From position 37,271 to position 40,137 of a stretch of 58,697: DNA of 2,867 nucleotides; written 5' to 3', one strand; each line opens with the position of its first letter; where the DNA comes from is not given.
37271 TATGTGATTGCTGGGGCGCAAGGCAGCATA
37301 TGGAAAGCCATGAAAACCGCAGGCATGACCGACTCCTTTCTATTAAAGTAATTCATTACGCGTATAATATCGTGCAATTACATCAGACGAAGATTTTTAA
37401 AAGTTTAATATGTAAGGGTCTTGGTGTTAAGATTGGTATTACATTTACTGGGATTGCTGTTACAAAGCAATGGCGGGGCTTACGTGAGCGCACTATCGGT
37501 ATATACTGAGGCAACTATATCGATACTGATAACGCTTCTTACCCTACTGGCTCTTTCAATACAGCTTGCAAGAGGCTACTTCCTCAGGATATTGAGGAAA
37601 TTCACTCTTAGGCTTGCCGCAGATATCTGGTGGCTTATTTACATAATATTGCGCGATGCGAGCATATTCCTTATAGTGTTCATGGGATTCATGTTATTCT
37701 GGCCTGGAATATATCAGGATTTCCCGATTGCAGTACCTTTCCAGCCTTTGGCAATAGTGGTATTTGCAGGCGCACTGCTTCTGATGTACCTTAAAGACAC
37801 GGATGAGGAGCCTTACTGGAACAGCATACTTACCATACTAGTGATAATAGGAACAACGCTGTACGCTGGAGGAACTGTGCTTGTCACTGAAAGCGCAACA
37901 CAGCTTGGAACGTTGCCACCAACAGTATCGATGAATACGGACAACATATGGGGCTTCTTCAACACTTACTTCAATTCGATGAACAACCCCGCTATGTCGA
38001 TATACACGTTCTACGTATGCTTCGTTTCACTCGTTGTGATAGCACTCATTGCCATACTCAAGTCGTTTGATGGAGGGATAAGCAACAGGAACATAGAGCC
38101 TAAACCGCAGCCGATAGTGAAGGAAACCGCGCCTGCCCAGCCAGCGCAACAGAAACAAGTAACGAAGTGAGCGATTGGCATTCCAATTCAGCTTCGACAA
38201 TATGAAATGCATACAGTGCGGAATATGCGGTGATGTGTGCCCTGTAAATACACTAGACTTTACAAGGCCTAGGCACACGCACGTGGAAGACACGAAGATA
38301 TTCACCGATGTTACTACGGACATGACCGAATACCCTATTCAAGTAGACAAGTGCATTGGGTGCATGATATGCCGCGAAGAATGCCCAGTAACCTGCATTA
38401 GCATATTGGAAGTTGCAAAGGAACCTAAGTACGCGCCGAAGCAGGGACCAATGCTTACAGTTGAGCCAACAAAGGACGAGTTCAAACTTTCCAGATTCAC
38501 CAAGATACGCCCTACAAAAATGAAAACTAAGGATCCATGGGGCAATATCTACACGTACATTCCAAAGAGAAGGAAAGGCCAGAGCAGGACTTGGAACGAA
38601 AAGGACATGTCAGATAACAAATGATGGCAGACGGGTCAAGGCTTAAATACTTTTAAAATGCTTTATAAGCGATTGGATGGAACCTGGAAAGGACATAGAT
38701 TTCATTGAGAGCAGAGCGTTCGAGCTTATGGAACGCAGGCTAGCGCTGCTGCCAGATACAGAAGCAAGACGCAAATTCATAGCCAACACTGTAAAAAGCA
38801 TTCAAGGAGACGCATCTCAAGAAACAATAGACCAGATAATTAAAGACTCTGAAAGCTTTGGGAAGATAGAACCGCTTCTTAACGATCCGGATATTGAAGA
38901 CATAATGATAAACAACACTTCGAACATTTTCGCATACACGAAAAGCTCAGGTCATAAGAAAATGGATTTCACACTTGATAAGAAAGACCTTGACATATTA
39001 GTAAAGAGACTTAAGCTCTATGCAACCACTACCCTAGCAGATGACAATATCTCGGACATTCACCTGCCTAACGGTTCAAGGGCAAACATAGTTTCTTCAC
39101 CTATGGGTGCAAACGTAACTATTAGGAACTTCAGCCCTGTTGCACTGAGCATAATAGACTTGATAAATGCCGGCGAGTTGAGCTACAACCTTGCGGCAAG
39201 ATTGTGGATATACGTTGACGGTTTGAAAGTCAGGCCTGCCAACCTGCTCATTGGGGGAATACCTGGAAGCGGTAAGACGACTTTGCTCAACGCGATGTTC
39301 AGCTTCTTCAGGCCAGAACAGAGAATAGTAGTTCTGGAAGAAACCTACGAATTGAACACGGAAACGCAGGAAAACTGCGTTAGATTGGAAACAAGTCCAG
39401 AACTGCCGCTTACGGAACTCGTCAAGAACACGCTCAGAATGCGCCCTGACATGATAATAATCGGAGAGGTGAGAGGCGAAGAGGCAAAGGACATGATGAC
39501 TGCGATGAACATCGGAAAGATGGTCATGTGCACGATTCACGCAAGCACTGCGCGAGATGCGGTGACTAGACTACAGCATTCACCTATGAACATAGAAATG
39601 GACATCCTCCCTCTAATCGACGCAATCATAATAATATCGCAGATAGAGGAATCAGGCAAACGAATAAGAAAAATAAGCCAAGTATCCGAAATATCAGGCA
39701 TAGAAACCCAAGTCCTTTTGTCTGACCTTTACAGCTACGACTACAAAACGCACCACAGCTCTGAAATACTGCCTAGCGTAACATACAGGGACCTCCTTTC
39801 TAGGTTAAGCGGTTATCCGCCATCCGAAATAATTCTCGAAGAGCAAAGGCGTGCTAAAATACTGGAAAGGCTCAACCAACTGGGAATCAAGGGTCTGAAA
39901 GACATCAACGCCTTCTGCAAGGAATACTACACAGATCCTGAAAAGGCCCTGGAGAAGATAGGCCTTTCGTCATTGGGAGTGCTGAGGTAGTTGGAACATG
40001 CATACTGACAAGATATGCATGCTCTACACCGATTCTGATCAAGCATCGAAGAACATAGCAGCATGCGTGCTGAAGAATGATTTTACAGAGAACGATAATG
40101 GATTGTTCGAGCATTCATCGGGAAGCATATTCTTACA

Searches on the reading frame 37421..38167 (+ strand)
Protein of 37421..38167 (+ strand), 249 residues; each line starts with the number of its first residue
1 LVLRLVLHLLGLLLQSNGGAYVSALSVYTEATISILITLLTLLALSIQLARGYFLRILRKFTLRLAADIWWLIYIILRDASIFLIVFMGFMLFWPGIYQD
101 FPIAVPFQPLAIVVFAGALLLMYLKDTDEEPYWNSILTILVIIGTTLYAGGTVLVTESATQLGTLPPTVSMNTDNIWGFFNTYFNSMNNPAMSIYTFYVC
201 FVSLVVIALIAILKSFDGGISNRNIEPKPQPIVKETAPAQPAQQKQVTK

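Call 37: search_protein_families(library=ncbifam, proteins=[window:37421-38167:+], max_evalue=1)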
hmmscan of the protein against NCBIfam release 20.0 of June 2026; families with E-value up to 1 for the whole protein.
window:37421-38167:+ (249 aa): 0 families

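Call 54: search_protein_families(library=pfam, proteins=[window:37421-38167:+], max_evalue=0.01)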
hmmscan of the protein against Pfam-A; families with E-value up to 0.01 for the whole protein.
window:37421-38167:+ (249 aa): 0 families

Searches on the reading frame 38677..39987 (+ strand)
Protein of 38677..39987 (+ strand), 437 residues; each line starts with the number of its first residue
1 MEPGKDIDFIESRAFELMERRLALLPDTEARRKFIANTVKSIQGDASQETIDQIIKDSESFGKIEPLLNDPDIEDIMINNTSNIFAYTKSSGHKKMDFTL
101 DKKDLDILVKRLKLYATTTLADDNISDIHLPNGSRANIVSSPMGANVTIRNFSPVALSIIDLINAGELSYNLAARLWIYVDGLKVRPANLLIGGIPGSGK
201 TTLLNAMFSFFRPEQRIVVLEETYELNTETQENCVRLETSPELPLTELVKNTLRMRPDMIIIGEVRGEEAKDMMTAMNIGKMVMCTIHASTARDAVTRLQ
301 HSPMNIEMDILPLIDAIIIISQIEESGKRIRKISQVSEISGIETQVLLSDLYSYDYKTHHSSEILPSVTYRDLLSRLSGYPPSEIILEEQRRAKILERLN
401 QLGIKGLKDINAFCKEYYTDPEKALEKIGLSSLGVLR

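Call 21: search_protein_families(library=pfam, proteins=[window:38677-39987:+], max_evalue=0.001)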
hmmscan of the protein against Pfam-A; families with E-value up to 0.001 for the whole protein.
window:38677-39987:+ (437 aa): 3 families
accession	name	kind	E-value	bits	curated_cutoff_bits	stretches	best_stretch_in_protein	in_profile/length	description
PF00437.27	T2SSE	-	9.4e-36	123.7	24.9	1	59-309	3-263/370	Type II/IV secretion system protein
PF02492.25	cobW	-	0.00039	20.5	20.7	1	191-230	4-44/180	CobW/HypB/UreG, nucleotide-binding domain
PF13555.12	AAA_29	-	0.00046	20.3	27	0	182-216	14-51/61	P-loop containing region of AAA domain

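Call 37: search_protein_families(library=ncbifam, proteins=[window:38677-39987:+], max_evalue=1)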
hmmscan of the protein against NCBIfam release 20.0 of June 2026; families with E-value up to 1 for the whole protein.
window:38677-39987:+ (437 aa): 35 families (the best 25 are shown)
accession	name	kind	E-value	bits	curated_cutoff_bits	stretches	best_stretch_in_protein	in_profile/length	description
NF058587.1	archaellum_moto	equivalog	6.9e-61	206.6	550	1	36-420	122-520/527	archaellum flagellar ATPase motor FlaI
TIGR03819.1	heli_sec_ATPase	hypoth_equivalog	3.8e-45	154.6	373.15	1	33-300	23-298/340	TadA family conjugal transfer-associated ATPase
TIGR02782.1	TrbB_P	equivalog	2.4e-37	128.9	304.55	1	63-340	13-297/303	P-type conjugative transfer ATPase TrbB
TIGR02788.1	VirB11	equivalog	9.4e-32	110.2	249.95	2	188-303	145-266/308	P-type DNA transfer ATPase VirB11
NF010469.0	PRK13894.1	subfamily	7.9e-31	107.6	508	1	63-341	26-309/320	conjugal transfer ATPase TrbB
NF053672.1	bindosome_BasE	exception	5.6e-28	98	1000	1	108-420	190-510/512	bindosome assembly system ATPase subunit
NF010407.0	PRK13833.1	subfamily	1.4e-26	93.7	499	1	67-342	25-303/323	conjugal transfer protein TrbB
NF010475.0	PRK13900.1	equivalog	9.7e-20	70.9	389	1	65-336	16-322/333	type IV secretion system ATPase VirB11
NF041000.1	ATPase_ComGA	equivalog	8.9e-18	64.2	300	1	190-302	131-245/267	competence type IV pilus ATPase ComGA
NF010425.0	PRK13851.1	equivalog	2.8e-14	52.8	461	2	188-297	163-278/344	type IV secretion system protein VirB11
TIGR02538.1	type_IV_pilB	equivalog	1.2e-12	47.3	675.65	1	178-301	307-431/564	type IV-A pilus assembly ATPase PilB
TIGR02533.1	type_II_gspE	equivalog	2e-12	46.6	630.25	1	190-301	246-358/486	type II secretion system ATPase GspE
NF053534.1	T4PilAsmATPsTfpB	equivalog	2e-12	46.3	850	1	190-301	339-451/584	type IV pilus assembly ATPase TfpB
TIGR01420.1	pilT_fam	subfamily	2.5e-12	46.7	319.1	1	190-299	125-239/343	PilT/PilU family type 4a pilus ATPase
NF007755.0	PRK10436.1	equivalog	3.1e-12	45.9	617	1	184-307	216-338/465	type II secretion system protein GspE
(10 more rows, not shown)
